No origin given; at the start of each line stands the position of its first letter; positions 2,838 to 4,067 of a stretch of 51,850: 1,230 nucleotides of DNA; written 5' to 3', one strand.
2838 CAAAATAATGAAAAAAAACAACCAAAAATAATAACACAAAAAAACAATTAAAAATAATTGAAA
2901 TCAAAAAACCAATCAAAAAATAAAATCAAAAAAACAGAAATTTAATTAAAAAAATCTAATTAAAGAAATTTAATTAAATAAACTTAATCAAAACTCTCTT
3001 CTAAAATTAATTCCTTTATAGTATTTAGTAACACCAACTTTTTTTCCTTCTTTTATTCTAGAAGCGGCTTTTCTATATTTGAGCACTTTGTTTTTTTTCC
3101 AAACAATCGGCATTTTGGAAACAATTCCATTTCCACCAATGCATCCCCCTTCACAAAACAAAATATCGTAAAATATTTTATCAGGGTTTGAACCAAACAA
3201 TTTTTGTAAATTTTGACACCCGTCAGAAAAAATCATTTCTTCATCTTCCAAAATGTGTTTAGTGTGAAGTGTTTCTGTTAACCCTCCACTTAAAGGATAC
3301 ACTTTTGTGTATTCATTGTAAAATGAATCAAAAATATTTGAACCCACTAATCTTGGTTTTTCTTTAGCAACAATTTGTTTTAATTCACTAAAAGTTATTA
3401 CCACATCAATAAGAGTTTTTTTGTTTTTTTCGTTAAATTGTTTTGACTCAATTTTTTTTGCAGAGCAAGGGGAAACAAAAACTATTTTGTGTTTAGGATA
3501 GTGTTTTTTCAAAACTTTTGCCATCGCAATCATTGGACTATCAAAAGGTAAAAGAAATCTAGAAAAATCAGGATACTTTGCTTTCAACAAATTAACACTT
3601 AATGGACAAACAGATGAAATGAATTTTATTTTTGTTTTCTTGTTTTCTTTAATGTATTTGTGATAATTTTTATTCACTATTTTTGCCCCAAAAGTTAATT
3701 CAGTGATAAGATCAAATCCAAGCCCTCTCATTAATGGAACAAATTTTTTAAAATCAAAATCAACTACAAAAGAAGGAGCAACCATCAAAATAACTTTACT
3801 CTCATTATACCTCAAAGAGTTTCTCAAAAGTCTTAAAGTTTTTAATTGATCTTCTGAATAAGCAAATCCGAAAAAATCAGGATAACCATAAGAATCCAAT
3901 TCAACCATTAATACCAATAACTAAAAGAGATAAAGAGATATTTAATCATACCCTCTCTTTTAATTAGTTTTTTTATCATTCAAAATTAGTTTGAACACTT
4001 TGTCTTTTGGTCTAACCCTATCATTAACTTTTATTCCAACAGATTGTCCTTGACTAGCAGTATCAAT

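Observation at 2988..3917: H-domain-only (309 aa) [FeFe]-hydrogenase-like protein in a DPANN-like archaeon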

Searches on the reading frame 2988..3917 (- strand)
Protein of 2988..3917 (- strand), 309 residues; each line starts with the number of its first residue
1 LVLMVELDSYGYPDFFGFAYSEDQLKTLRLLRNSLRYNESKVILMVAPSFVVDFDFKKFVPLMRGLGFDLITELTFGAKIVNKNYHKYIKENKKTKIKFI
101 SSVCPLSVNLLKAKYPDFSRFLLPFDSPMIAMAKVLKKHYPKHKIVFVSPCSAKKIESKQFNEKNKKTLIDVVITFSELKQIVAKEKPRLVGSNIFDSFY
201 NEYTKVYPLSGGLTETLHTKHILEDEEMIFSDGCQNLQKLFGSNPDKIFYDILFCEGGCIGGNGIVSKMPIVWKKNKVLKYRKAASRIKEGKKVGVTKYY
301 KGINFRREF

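Call 3: search_protein_families(library=pfam, proteins=[window:2988-3917:-], max_evalue=1)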
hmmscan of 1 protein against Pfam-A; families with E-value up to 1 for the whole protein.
window:2988-3917:- (309 aa): 1 family
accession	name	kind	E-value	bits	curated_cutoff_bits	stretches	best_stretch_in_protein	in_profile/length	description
PF02906.19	Fe_hyd_lg_C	-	1.3e-36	127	22.1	1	41-262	2-244/245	Iron only hydrogenase large subunit, C-terminal domain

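Call 4: search_protein_families(library=ncbifam, proteins=[window:2988-3917:-], max_evalue=1)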
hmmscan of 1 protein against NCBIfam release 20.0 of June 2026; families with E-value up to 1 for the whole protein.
window:2988-3917:- (309 aa): 6 families
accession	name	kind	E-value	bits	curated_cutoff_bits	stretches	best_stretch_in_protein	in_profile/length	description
TIGR04105.1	FeFe_hydrog_B1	subfamily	1.1e-34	120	450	1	34-267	217-460/462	monomeric [FeFe] hydrogenase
TIGR02512.1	FeFe_hydrog_A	subfamily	1.3e-16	60.5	405.95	1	57-216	113-288/375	[FeFe] hydrogenase, group A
NF040763.1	FeFe_hydrog_A6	exception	6.9e-15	54.4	765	2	57-188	251-393/571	NADH-dependent [FeFe] hydrogenase, group A6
NF040762.1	Hydr_FeFe_Clost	exception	1.9e-08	33.4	900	1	57-187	250-391/572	ferredoxin hydrogenase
NF010625.0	PRK14018.1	equivalog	0.017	13.7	522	1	79-112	43-76/521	bifunctional peptide-methionine (S)-S-oxide reductase MsrA/peptide-methionine (R)-S-oxide reductase MsrB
NF001815.0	PRK00553.1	equivalog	0.036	13.2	484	1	129-214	234-318/332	ribose-phosphate pyrophosphokinase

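Call 5: search_solved_structures(query=window:2988-3917:-, max_evalue=1, show_alignments=3)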
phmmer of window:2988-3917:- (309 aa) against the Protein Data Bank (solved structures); distinct sequences matched with E-value up to 1: 31.
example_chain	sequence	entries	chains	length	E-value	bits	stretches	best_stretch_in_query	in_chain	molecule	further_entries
7p5h_A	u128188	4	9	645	4.3e-13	52.7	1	50-185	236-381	Fe-hydrogenase, subunit alpha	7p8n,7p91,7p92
7qhf_A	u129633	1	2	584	8.1e-09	38.7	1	50-188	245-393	Iron hydrogenase 1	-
6gm4_A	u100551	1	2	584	1.1e-08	38.2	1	50-188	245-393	Iron hydrogenase 1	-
6gly_A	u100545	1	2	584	1.1e-08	38.2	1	50-188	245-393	Iron hydrogenase 1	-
6gm0_A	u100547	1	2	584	1.4e-08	37.9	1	50-188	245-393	Iron hydrogenase 1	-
6gm8_A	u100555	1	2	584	1.4e-08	37.9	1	50-188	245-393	Iron hydrogenase 1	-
1c4a_A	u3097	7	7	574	1.4e-08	37.8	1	50-188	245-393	PROTEIN (FE-ONLY HYDROGENASE) | PROTEIN (PERIPLASMIC HYDROGENASE 1) | Iron hydrogenase 1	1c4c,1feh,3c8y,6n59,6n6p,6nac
9rj9_A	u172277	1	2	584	1.5e-08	37.8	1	50-188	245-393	Iron hydrogenase 1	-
9rjo_A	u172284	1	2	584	1.5e-08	37.8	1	50-188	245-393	Iron hydrogenase 1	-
4xdd_A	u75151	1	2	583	1.5e-08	37.8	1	50-188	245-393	Iron hydrogenase 1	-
4xdc_A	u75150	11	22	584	1.5e-08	37.8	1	50-188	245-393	Iron hydrogenase 1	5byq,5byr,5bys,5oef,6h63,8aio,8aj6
9rjq_A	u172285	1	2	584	1.5e-08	37.8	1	50-188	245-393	Iron hydrogenase 1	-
6yf4_A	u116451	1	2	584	1.5e-08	37.8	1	50-188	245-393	Iron hydrogenase 1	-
6gm3_A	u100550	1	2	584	2.1e-08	37.3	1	50-188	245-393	Iron hydrogenase 1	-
8cjy_A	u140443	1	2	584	2.1e-08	37.3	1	50-188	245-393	Iron hydrogenase 1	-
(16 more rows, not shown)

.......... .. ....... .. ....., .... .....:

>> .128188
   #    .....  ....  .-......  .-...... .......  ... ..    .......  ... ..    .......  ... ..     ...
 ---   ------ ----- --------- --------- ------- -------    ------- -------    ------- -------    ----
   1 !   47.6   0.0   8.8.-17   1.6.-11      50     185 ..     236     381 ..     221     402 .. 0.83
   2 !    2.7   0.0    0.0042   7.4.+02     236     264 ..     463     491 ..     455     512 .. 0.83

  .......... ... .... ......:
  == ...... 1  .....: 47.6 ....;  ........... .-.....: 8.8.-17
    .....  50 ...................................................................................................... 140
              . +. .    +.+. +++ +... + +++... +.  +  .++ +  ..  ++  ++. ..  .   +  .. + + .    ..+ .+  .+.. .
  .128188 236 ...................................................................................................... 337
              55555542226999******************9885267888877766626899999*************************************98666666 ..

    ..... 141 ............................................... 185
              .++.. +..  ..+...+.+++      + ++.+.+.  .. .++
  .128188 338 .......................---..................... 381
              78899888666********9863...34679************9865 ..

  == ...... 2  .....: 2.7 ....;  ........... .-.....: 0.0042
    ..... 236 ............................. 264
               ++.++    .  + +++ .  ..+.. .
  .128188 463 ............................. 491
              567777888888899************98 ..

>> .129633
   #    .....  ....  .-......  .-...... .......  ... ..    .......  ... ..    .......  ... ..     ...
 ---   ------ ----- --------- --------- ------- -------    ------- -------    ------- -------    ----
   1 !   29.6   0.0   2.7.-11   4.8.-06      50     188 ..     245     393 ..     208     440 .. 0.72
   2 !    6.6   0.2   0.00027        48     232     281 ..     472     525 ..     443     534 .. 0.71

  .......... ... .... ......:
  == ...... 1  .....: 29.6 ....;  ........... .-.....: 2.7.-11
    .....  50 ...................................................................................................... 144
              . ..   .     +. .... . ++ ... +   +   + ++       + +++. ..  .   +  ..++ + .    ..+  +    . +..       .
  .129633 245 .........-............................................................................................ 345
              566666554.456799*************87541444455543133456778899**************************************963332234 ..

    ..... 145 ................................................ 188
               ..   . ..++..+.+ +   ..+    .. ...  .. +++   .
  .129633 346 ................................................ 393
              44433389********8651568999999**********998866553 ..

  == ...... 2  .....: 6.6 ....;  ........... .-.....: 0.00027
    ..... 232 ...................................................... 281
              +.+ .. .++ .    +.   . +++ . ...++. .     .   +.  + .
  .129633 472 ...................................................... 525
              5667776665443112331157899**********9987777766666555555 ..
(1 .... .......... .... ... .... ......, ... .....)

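Call 19: find_homologous_proteins(query=window:2988-3917:-, max_evalue=0.00001)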
Query window:2988-3917:- (309 aa): 455 proteins with E <= 0.00001 among 1349 candidates; the best 120 are listed.
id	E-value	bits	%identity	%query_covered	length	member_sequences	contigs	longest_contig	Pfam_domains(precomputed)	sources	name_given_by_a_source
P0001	4.7e-191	652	100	95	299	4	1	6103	PF02906.20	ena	-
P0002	2.0e-181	620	88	99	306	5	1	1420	PF02906.20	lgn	-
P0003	8.2e-141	487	72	97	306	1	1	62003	PF02906.20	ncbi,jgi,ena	-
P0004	3.2e-138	478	70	99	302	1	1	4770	PF02906.20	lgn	-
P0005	4.3e-132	458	68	97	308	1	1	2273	PF02906.20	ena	-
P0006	8.0e-118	411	64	97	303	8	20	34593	PF02906.20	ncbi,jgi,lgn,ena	ncbi:MAG: [Fe-Fe] hydrogenase large subunit C-terminal domain-containing protein [archaeon]|jgi:iron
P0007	1.7e-116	407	64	94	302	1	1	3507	PF02906.20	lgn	-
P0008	3.6e-116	406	65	97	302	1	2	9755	PF02906.20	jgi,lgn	jgi:iron only hydrogenase large subunit-like protein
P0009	3.7e-116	406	63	94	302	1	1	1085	PF02906.20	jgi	-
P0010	6.0e-116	405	63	97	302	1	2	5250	PF02906.20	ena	-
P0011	8.0e-116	405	63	94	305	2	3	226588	PF02906.20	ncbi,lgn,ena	-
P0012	1.5e-115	404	62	97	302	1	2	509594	PF02906.20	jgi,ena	-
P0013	3.3e-115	403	63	94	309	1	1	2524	PF02906.20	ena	-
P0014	1.6e-114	401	63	97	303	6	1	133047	PF02906.20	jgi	jgi:iron only hydrogenase large subunit-like protein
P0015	2.5e-113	397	63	97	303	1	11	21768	PF02906.20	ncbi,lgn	-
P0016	1.2e-112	394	62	94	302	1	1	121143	PF02906.20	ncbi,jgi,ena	-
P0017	4.0e-112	393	63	97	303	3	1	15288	PF02906.20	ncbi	-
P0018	4.9e-112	392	62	94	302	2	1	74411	PF02906.20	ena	-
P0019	5.4e-112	392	61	94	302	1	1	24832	PF02906.20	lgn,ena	-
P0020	5.4e-112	392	62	97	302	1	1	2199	PF02906.20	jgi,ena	-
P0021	1.8e-111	391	57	96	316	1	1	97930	PF02906.20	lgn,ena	-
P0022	3.8e-110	386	58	97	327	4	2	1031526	PF02906.20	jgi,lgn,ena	-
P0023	3.2e-109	383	58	97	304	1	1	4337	PF02906.20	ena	-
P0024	4.7e-109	383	58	97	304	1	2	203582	PF02906.20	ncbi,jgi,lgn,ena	ncbi:MAG: [Fe-Fe] hydrogenase large subunit C-terminal domain-containing protein [archaeon]|jgi:iron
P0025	6.3e-109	382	58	97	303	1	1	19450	PF02906.20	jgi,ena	-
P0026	7.3e-108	379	59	97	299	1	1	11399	PF02906.20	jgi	-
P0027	1.3e-107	378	59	96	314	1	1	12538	PF02906.20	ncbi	-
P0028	1.9e-107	377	55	97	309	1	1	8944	PF02906.20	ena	-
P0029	2.9e-107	377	57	97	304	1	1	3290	PF02906.20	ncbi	-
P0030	9.2e-107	375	60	97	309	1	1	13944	PF02906.20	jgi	jgi:iron only hydrogenase large subunit-like protein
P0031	4.9e-106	373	55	97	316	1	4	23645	PF02906.20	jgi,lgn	-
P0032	2.8e-105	370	58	97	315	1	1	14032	PF02906.20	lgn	-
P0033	2.9e-105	370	60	94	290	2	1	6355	PF02906.20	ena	-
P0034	8.2e-104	365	59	94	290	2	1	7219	PF02906.20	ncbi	-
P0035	1.2e-103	365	60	94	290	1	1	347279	PF02906.20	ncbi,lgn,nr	ncbi:MAG: hypothetical protein NTZ73_01845 [Candidatus Diapherotrites archaeon]|nr:hypothetical prot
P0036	1.5e-103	365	55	99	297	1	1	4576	PF02906.20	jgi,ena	-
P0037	2.8e-103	364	59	94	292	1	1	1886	PF02906.20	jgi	jgi:iron only hydrogenase large subunit-like protein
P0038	4.5e-103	363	56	96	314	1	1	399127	PF02906.20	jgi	jgi:iron only hydrogenase large subunit-like protein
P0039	5.5e-103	363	54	97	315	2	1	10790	PF02906.20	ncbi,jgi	ncbi:MAG: [Fe-Fe] hydrogenase large subunit C-terminal domain-containing protein [archaeon]|jgi:iron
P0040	7.7e-103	362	59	94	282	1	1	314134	PF02906.20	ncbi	-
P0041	1.7e-102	361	58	94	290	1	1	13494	PF02906.20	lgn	-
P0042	4.6e-102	360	57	94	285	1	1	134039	PF02906.20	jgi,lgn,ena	-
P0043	7.0e-102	359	59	94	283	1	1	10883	PF02906.20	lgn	-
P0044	9.5e-102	359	56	98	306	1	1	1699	PF02906.20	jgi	jgi:iron only hydrogenase large subunit-like protein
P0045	2.2e-101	357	59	94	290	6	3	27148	PF02906.20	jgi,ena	-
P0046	2.5e-101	357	58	94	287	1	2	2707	PF02906.20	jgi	jgi:iron only hydrogenase large subunit-like protein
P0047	3.0e-101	357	56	96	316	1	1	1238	PF02906.20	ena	-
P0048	3.8e-100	353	58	94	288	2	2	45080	PF02906.20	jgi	jgi:iron only hydrogenase large subunit-like protein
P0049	5.1e-100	353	57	94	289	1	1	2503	PF02906.20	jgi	-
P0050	8.2e-100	352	57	99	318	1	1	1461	PF02906.20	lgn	-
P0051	3.5e-99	350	55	95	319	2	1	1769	PF02906.20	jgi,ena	-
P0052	3.9e-99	350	53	99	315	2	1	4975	PF02906.20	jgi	jgi:iron only hydrogenase large subunit-like protein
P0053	5.7e-99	350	56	94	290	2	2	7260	PF02906.20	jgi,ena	-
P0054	1.1e-98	349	57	97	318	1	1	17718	PF02906.20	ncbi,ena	ncbi:MAG: [Fe-Fe] hydrogenase large subunit C-terminal domain-containing protein [archaeon]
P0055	1.2e-98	348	57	98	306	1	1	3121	PF02906.20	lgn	-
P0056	1.3e-98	348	56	94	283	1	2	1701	PF02906.20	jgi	-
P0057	1.8e-98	348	53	94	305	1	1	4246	PF02906.20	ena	-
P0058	4.4e-98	347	54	96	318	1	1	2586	PF02906.20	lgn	-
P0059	2.4e-97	344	57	93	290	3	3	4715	PF02906.20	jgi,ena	-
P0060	5.3e-97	343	56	94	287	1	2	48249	PF02906.20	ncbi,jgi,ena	ncbi:MAG: [Fe-Fe] hydrogenase large subunit C-terminal domain-containing protein [archaeon]|jgi:hypo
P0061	5.5e-97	343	54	99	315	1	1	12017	PF02906.20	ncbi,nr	ncbi:MAG: hypothetical protein NTY48_02210 [Candidatus Diapherotrites archaeon]|nr:hypothetical prot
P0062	6.0e-97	343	56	94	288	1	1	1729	PF02906.20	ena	-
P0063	1.4e-96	342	56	94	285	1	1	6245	PF02906.20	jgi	jgi:iron only hydrogenase large subunit-like protein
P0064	1.5e-96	342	52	98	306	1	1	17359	PF02906.20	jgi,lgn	-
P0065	2.0e-96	341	57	93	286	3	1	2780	PF02906.20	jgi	jgi:iron only hydrogenase large subunit-like protein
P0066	2.6e-96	341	56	94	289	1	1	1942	PF02906.20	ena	-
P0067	2.6e-96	341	56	94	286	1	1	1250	PF02906.20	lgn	-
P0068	3.6e-96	340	54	94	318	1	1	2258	PF02906.20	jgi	jgi:iron only hydrogenase large subunit-like protein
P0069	6.1e-96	340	53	99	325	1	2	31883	PF02906.20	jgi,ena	-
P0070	8.1e-96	339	55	94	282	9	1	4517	PF02906.20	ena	-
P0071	1.0e-95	339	57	89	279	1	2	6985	PF02906.20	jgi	jgi:iron only hydrogenase large subunit-like protein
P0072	2.6e-95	338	55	97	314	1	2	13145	PF02906.20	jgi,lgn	jgi:iron only hydrogenase large subunit-like protein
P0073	4.8e-95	337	50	94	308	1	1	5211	PF02906.20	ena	-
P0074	1.6e-94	335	58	94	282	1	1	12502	PF02906.20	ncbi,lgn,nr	ncbi:MAG: [Fe-Fe] hydrogenase large subunit C-terminal domain-containing protein [Candidatus ainarch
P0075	2.5e-94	334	54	94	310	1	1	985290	PF02906.20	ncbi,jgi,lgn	ncbi:MAG: [Fe-Fe] hydrogenase large subunit C-terminal domain-containing protein [archaeon]|jgi:iron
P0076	3.3e-94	334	55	94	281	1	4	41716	PF02906.20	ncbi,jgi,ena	-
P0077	3.6e-94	334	57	94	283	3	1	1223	PF02906.20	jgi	jgi:iron only hydrogenase large subunit-like protein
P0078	7.5e-94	333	56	94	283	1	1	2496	PF02906.20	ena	-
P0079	1.5e-93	332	54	94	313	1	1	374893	PF02906.20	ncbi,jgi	ncbi:MAG: [Fe-Fe] hydrogenase large subunit C-terminal domain-containing protein [archaeon]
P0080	3.1e-93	331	54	94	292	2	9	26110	PF02906.20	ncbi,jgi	jgi:iron only hydrogenase large subunit-like protein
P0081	3.5e-93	331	54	94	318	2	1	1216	PF02906.20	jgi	jgi:iron only hydrogenase large subunit-like protein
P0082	5.5e-93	330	53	93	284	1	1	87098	PF02906.20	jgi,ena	jgi:iron only hydrogenase large subunit-like protein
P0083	1.0e-92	329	53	94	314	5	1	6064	PF02906.20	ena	-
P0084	2.6e-92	328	54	94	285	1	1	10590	PF02906.20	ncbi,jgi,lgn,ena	-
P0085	4.3e-92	327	51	99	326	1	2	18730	PF02906.20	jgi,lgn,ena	-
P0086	9.8e-91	322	53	94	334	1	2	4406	PF02906.20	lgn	-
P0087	1.1e-90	322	53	94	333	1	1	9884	PF02906.20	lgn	-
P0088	1.2e-90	322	50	99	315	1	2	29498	PF02906.20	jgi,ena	-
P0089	2.2e-89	318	55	87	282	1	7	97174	PF02906.20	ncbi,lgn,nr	ncbi:MAG: [Fe-Fe] hydrogenase large subunit C-terminal domain-containing protein [Candidatus ainarch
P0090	2.0e-87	312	53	94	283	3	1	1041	PF02906.20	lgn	-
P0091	2.0e-83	298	52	94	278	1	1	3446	PF02906.20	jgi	jgi:iron only hydrogenase large subunit-like protein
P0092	3.0e-83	298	51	94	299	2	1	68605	PF02906.20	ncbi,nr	ncbi:MAG: [Fe-Fe] hydrogenase large subunit C-terminal domain-containing protein [Candidatus ainarch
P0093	1.9e-80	289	49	94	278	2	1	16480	PF02906.20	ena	-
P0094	3.3e-80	288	53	86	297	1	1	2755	PF02906.20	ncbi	-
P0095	9.0e-80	286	50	94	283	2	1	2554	PF02906.20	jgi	jgi:iron only hydrogenase large subunit-like protein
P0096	2.4e-79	285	47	94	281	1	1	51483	PF02906.20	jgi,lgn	jgi:iron only hydrogenase large subunit-like protein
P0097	5.9e-78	281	49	94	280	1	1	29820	PF02906.20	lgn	-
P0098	1.1e-77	280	47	94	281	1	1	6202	PF02906.20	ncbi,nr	ncbi:MAG: [Fe-Fe] hydrogenase large subunit C-terminal domain-containing protein [Candidatus Nanoarc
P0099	1.3e-76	276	46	94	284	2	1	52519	PF02906.20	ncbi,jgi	ncbi:MAG: [Fe-Fe] hydrogenase large subunit C-terminal domain-containing protein [Candidatus Nanoarc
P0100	7.0e-71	257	58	69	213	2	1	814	PF02906.20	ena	-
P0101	1.3e-69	253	51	88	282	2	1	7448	PF02906.20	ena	-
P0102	4.2e-69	251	51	88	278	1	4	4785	PF02906.20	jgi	-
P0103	1.3e-68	250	47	87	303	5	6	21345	PF02906.20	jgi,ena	jgi:iron only hydrogenase large subunit-like protein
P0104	5.7e-68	248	46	92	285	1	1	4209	PF02906.20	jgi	jgi:iron only hydrogenase large subunit-like protein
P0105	1.4e-67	246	52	72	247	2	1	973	PF02906.20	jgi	jgi:iron only hydrogenase large subunit-like protein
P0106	2.7e-67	246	48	93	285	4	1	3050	PF02906.20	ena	-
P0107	6.1e-67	244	47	88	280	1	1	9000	PF02906.20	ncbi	-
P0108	6.8e-67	244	49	87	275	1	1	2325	PF02906.20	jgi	jgi:iron only hydrogenase large subunit-like protein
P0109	9.6e-67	244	48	86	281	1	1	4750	PF02906.20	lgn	-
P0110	1.6e-66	243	45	92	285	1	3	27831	PF02906.20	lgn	-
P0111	7.1e-66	241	44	92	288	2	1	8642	PF02906.20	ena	-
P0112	1.2e-65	240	48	88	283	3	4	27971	PF02906.20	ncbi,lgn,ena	-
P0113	1.3e-65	240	47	88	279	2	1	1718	PF02906.20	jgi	jgi:iron only hydrogenase large subunit-like protein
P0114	3.1e-65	239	52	65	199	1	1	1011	PF02906.20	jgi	jgi:iron only hydrogenase large subunit-like protein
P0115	1.0e-64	237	48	87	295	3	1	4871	PF02906.20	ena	-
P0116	3.0e-64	236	47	87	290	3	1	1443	PF02906.20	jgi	-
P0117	5.9e-64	235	46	88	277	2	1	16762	PF02906.20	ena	-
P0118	7.2e-64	234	43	93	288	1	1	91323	PF02906.20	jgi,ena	jgi:iron only hydrogenase large subunit-like protein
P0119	8.4e-64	234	45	88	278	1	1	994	PF02906.20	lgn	-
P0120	8.7e-64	234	46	90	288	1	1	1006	PF02906.20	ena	-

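Call 24: find_related_loci(query=A1, collection=genome_contigs, flank=10000)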
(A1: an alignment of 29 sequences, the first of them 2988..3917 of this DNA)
Query A1 (309 aa) in genome_contigs; peptide patterns used: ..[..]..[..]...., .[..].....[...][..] (x = any residue, [..] = any of these).
257 stretches matched a pattern; 230 encode a relative of the query (tblastn E <= 1e-3); the best 80 are kept; 80 distinct loci.
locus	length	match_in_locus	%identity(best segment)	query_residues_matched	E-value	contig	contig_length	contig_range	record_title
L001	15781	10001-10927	86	1-309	0e+0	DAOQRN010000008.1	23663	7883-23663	MAG TPA_asm: archaeon isolate AMR_MDS_1191 NODE_1387_length_23663_cov_7.441715, whole genome shotgun sequence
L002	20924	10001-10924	71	1-308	8e-141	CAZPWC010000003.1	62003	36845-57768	MAG TPA_asm: uncultured archaeon isolate SRP178699_co1_643 genome assembly, contig: NODE_391_length_62003_cov_7.507813,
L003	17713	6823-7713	63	18-309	1e-120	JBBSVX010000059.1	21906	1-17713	MAG: archaeon isolate H43-bin240_1 H43_bin240_1_000000000059, whole genome shotgun sequence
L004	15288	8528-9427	63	10-308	7e-117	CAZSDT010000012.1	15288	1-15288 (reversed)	MAG TPA_asm: uncultured archaeon isolate SRP263991_co4_519 genome assembly, contig: NODE_5755_length_15288_cov_6.248933,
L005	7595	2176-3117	59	10-309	1e-115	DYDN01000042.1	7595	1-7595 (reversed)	MAG TPA_asm: Candidatus Forterrea sp. isolate IMS_BF NODE_2330_length_7599_cov_54.8473, whole genome shotgun sequence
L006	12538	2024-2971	56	2-309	3e-115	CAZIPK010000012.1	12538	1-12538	MAG TPA_asm: uncultured archaeon isolate binchicken_co16_357 genome assembly, contig: NODE_8446_length_12538_cov_5.02130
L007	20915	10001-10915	58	7-309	2e-114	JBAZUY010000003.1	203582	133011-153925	MAG: archaeon isolate SO_2017_GW1_24 NODE_512_length_203582_cov_2.340911_OW334_2017, whole genome shotgun sequence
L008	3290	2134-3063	56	2-308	6e-116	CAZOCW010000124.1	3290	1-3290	MAG TPA_asm: uncultured archaeon isolate SRP272421_co2_118 genome assembly, contig: NODE_128314_length_3290_cov_4.668624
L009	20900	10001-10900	64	10-309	8e-113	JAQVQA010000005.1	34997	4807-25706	MAG: Candidatus ainarchaeum sp. isolate STF1_216 NODE_2518_length_34997_cov_18.816232_Sandtown_F1, whole genome shotgun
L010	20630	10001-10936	54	9-307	4e-110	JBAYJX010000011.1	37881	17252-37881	MAG: archaeon isolate SO_2016_GW1_66 scaffold02002_OW334_2016, whole genome shotgun sequence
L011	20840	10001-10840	59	20-309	8e-109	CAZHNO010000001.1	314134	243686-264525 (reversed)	MAG TPA_asm: uncultured archaeon isolate SRP263991_co2_691 genome assembly, contig: NODE_4_length_314134_cov_9.256143, w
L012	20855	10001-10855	60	18-309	9e-109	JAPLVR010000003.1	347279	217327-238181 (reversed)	MAG: Candidatus Iainarchaeum archaeon isolate LacPavin_0920_SED1_MAG_42_29 LacPavin_0920_SED1_scaffold_391753, whole gen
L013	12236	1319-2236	62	3-308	4e-108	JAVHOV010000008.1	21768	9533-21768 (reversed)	MAG: archaeon isolate WB02no2_33_12 NODE_1456_length_21768_cov_7.479528, whole genome shotgun sequence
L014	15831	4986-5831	59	19-309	5e-108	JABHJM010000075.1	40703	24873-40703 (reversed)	MAG: Candidatus Iainarchaeum archaeon isolate SI037_bin87 k141_596301, whole genome shotgun sequence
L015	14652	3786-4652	58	15-309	5e-107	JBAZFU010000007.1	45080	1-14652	MAG: archaeon isolate SO_2017_LW3_27 NODE_1814_length_45080_cov_1.581607_LW162_2017, whole genome shotgun sequence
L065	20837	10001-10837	40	38-309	3e-62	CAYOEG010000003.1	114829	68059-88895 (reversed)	MAG TPA_asm: uncultured Candidatus Saccharibacteria bacterium isolate SRP294416_co1_479 genome assembly, contig: NODE_13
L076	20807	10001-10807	41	40-305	3e-61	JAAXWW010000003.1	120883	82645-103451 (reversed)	MAG: Candidatus Moraniibacteriota bacterium isolate W9_Combined_metabat2_046 W9_Combined_metabat2_046_NODE_81, whole gen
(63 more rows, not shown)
